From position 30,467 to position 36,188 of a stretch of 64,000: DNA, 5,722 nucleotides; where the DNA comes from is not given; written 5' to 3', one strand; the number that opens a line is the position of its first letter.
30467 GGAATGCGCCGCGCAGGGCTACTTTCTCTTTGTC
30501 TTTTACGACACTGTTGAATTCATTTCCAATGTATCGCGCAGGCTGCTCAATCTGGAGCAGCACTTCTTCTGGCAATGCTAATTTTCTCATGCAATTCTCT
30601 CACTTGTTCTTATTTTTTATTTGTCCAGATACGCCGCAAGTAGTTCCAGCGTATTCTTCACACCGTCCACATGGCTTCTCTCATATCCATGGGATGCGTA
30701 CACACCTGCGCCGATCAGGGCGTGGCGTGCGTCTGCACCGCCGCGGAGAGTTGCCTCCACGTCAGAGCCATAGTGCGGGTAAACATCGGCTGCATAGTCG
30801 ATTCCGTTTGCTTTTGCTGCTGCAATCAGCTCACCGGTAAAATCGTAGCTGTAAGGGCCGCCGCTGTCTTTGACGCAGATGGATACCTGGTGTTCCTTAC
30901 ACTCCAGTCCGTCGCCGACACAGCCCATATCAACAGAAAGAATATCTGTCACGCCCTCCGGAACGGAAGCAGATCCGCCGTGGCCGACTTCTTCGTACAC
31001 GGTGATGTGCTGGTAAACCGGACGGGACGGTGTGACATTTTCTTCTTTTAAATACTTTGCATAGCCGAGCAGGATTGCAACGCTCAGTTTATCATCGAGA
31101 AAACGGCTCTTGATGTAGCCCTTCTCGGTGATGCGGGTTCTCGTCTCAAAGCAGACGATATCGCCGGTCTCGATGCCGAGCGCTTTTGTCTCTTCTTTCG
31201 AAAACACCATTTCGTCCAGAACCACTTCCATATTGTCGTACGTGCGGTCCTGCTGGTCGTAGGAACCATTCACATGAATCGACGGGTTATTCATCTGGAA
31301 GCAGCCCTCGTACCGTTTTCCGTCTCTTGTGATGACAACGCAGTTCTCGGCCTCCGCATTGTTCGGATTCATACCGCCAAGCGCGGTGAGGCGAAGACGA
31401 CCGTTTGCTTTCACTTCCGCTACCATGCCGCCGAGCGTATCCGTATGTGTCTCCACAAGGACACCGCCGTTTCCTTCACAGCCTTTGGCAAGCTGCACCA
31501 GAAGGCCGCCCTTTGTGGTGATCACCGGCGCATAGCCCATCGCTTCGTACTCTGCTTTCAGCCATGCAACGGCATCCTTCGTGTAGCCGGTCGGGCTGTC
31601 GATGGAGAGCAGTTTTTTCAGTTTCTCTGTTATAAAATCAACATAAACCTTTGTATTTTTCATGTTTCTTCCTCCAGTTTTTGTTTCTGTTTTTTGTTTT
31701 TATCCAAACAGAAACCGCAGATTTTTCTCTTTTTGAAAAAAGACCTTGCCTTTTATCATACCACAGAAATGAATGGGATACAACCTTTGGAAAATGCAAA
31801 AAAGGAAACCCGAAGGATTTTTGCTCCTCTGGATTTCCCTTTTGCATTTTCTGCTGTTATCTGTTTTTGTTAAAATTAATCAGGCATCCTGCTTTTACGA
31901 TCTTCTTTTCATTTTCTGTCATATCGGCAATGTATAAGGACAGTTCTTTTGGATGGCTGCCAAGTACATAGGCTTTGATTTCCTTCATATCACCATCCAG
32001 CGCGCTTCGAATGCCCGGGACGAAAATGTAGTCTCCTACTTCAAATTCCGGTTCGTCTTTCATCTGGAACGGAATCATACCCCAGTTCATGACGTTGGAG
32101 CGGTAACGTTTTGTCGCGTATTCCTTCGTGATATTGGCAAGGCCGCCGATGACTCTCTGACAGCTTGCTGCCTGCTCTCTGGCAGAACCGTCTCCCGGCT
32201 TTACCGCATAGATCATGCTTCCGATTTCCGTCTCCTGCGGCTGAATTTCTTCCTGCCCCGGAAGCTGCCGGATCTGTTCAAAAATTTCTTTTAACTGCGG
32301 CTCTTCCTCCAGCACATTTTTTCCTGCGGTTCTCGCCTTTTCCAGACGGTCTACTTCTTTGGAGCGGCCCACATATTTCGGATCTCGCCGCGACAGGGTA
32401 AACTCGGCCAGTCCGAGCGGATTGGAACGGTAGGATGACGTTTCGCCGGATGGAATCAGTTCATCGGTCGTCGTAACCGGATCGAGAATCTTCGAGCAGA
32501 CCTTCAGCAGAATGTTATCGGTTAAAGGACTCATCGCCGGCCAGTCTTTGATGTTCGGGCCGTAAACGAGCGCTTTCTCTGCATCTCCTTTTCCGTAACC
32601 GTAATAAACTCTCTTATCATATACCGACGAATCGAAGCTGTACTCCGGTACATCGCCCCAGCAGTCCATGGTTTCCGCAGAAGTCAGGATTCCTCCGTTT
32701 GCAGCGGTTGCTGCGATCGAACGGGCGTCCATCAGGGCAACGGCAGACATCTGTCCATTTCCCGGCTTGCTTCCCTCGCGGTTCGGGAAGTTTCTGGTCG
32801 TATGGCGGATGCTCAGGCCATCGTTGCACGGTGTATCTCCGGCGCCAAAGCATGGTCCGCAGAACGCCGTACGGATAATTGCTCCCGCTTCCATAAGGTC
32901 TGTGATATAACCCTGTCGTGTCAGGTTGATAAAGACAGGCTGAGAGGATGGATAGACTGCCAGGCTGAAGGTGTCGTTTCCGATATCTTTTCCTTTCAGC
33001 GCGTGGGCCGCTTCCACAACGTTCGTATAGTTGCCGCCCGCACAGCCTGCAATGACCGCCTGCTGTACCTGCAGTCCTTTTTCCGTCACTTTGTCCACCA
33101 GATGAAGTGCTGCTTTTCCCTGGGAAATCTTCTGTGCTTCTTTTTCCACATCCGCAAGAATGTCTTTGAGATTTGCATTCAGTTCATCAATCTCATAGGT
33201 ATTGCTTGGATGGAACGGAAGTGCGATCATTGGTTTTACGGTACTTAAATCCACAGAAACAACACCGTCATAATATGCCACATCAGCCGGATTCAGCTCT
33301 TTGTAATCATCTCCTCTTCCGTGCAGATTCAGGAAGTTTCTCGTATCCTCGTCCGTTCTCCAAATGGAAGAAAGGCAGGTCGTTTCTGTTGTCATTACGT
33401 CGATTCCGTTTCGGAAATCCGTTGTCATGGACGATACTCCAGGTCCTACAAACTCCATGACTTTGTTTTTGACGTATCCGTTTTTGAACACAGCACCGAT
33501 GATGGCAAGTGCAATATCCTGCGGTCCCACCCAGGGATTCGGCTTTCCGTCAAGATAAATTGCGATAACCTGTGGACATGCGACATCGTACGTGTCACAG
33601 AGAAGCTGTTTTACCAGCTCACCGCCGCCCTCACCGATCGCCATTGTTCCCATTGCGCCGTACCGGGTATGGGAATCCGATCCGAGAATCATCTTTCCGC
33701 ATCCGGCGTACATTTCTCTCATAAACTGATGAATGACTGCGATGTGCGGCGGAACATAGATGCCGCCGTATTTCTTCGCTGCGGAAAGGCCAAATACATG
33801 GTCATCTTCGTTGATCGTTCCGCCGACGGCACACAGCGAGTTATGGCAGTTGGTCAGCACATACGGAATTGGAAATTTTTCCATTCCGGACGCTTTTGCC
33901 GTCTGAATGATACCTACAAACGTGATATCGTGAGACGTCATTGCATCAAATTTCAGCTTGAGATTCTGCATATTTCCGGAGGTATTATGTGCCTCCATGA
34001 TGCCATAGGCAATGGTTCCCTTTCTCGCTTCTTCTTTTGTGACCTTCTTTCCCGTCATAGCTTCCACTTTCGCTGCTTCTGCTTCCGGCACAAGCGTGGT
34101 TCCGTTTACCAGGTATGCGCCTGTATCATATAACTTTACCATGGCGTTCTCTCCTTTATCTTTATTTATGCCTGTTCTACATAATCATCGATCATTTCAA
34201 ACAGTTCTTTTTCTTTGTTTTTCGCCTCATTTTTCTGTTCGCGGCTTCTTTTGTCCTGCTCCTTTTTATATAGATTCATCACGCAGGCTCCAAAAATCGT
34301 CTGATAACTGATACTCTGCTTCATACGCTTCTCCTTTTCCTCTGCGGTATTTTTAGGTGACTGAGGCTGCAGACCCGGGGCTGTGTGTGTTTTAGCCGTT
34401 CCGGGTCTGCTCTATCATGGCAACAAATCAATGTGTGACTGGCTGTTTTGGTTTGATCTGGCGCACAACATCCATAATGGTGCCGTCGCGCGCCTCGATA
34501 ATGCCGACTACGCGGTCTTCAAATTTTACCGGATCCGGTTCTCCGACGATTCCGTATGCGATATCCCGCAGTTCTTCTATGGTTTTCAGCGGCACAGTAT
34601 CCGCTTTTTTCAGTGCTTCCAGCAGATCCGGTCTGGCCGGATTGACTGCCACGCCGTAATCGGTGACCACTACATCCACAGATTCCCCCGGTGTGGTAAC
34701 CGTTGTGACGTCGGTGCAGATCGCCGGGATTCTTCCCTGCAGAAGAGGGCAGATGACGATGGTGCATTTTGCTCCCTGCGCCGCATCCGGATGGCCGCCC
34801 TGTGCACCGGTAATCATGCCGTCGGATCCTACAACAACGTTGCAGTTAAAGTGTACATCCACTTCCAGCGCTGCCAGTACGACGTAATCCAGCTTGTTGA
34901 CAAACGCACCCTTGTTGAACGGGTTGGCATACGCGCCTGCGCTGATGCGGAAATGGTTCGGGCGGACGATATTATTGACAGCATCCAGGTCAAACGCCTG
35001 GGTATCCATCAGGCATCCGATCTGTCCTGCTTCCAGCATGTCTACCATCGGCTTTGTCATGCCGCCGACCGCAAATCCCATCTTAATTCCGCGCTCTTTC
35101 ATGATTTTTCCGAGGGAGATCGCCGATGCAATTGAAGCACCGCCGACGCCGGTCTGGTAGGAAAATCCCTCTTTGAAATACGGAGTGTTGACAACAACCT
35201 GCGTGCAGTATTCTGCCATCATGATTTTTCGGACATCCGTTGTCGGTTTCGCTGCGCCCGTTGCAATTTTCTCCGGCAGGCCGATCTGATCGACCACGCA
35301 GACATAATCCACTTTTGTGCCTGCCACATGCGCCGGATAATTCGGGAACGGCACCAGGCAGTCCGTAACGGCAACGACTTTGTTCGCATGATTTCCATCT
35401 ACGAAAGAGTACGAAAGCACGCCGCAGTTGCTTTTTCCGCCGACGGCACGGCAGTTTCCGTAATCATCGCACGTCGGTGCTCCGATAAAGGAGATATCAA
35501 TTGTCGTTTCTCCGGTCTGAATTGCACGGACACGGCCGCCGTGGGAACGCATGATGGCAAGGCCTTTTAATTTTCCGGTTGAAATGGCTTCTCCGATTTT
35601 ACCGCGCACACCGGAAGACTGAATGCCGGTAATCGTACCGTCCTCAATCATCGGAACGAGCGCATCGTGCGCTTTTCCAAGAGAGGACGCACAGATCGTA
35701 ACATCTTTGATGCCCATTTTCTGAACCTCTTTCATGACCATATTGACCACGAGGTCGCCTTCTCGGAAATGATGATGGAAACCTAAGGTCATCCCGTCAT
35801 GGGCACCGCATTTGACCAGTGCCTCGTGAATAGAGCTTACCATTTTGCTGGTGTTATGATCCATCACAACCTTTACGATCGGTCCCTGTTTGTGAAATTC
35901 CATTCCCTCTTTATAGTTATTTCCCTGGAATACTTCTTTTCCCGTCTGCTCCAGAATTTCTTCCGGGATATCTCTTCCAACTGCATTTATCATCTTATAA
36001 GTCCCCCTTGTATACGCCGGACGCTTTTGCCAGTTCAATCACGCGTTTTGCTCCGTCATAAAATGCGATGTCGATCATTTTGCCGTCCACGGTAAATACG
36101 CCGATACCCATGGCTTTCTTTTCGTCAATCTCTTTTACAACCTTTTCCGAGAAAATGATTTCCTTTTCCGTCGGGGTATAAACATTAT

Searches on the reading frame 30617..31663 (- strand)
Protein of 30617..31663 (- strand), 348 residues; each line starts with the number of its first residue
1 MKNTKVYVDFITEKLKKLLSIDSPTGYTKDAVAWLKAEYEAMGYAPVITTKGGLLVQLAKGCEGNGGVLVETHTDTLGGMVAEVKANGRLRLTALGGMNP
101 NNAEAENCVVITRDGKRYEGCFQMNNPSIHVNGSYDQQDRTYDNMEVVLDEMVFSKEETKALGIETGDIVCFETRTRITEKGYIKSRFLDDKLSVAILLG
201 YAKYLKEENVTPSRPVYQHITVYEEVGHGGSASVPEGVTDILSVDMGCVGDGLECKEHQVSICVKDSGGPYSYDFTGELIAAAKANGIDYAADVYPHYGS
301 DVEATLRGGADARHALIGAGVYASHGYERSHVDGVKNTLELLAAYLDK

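Call 79: search_protein_families(library=pfam, proteins=[window:30617-31663:-], max_evalue=0.00001)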
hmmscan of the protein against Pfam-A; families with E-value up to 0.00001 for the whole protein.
window:30617-31663:- (348 aa): 2 families
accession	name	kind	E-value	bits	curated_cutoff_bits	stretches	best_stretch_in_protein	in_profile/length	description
PF05343.19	Peptidase_M42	-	4.4e-69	233.2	23.2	1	58-341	6-292/292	M42 glutamyl aminopeptidase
PF01546.33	Peptidase_M20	-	8.3e-07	29.5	24.6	1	179-315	22-164/206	Peptidase family M20/M25/M40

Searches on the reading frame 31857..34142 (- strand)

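Call 79: search_protein_families(library=pfam, proteins=[window:31857-34142:-], max_evalue=0.00001)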
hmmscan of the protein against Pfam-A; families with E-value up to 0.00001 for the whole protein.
window:31857-34142:- (761 aa): 1 family
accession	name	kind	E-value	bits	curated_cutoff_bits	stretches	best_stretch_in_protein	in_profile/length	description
PF00330.25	Aconitase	-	1.6e-91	308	28.7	1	48-477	3-462/463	Aconitase family (aconitate hydratase)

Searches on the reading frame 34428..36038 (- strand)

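Call 79: search_protein_families(library=pfam, proteins=[window:34428-36038:-], max_evalue=0.00001)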
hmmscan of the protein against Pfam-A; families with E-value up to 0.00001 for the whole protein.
window:34428-36038:- (536 aa): 1 family
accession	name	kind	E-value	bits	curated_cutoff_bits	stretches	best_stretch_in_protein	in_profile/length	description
PF04223.18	CitF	-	1.4e-174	581.9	27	1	64-528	2-466/466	Citrate lyase, alpha subunit (CitF)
